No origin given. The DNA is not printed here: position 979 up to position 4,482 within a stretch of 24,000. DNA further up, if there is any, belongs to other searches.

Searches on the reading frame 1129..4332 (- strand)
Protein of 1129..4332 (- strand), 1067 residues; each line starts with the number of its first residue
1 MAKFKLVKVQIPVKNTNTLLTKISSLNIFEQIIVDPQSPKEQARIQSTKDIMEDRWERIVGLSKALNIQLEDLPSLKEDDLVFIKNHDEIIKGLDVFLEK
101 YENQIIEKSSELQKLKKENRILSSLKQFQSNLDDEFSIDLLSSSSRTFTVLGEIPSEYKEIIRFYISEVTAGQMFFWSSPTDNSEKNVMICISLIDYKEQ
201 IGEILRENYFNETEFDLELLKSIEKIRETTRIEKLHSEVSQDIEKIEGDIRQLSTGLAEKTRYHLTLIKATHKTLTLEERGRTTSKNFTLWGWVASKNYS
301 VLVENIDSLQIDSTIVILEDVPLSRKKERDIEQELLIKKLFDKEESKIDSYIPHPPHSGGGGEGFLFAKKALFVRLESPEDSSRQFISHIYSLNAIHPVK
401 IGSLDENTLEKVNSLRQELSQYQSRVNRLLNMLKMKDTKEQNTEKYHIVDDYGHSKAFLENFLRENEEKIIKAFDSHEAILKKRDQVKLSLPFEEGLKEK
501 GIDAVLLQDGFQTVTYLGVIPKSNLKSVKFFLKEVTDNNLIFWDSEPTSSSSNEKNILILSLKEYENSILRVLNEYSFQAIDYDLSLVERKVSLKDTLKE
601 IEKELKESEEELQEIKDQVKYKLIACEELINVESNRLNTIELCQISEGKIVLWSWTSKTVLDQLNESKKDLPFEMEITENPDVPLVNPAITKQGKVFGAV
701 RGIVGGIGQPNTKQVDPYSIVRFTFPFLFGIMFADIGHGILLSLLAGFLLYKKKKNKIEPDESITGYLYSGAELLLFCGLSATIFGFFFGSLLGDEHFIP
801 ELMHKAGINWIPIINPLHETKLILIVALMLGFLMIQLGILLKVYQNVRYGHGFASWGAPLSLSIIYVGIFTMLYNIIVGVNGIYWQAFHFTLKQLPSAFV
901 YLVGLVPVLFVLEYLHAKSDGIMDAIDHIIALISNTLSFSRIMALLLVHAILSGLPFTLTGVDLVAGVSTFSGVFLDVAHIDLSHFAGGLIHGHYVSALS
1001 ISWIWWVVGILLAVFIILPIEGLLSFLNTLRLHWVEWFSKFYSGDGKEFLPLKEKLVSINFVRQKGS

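Call 6: search_protein_families(library=pfam, max_evalue=0.01, proteins=[window:1129-4332:-])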
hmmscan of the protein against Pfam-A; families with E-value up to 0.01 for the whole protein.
window:1129-4332:- (1067 aa): 1 family
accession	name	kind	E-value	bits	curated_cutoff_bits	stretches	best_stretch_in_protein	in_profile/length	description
PF01496.24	V_ATPase_I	-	9.1e-39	133.5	30.7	2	386-791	42-455/815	V-type ATPase 116kDa subunit family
